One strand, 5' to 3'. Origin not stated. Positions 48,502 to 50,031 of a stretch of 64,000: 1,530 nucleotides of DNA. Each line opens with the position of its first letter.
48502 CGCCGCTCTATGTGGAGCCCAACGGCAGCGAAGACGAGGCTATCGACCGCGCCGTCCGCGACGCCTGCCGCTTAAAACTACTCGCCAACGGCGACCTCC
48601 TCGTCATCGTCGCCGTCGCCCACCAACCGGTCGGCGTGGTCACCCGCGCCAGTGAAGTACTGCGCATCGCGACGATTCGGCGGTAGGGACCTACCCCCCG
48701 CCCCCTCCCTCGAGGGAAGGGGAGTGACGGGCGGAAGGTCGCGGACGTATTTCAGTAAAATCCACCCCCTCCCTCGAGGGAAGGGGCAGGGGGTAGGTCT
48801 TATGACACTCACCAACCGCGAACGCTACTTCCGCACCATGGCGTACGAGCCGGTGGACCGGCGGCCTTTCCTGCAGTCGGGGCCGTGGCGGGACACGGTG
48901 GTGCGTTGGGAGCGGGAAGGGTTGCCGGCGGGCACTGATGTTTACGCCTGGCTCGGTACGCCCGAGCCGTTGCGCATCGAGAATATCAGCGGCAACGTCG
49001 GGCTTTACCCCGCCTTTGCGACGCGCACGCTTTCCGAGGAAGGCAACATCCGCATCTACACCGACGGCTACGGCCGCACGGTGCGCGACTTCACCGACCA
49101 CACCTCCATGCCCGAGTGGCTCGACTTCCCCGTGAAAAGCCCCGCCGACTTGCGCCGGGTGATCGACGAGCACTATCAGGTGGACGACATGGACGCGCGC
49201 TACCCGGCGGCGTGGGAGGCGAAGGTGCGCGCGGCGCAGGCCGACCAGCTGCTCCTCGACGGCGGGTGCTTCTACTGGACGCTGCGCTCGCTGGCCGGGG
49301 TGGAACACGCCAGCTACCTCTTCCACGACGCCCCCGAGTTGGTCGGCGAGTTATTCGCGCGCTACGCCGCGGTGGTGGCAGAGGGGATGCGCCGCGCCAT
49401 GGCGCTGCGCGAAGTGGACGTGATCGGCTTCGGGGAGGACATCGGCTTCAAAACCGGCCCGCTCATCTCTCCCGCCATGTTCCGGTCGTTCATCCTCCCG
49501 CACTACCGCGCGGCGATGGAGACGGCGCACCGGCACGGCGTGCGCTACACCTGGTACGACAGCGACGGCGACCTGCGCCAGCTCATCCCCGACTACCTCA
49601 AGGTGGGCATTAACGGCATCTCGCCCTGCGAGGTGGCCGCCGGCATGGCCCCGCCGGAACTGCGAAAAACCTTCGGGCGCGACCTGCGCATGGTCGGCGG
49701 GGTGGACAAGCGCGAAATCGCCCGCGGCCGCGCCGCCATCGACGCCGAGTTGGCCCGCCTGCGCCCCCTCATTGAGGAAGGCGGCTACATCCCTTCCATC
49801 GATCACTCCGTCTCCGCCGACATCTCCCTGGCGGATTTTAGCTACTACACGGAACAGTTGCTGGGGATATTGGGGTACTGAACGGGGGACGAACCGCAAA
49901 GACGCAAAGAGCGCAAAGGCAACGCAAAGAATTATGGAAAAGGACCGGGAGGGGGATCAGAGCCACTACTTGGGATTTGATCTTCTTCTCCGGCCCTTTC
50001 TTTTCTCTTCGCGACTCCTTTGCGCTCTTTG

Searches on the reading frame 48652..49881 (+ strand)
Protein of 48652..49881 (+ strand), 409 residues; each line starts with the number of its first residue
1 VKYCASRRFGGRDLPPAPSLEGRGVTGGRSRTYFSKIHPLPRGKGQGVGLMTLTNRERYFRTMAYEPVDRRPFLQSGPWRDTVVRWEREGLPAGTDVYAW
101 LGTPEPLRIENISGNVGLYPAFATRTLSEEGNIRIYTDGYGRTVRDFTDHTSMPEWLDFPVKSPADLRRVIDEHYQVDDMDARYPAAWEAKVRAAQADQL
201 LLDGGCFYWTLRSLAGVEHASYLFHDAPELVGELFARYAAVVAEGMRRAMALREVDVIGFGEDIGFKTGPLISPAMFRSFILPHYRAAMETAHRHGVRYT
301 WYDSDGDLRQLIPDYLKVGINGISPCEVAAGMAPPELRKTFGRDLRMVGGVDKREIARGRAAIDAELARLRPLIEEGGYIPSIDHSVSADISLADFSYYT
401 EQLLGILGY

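Call 80: search_protein_families(library=pfam, proteins=[window:48652-49881:+], max_evalue=0.001)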
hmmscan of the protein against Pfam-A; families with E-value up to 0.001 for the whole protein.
window:48652-49881:+ (409 aa): 1 family
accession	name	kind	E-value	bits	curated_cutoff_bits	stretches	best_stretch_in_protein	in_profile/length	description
PF01208.23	URO-D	-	3.6e-07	29.9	23.9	1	216-397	161-337/346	Uroporphyrinogen decarboxylase (URO-D)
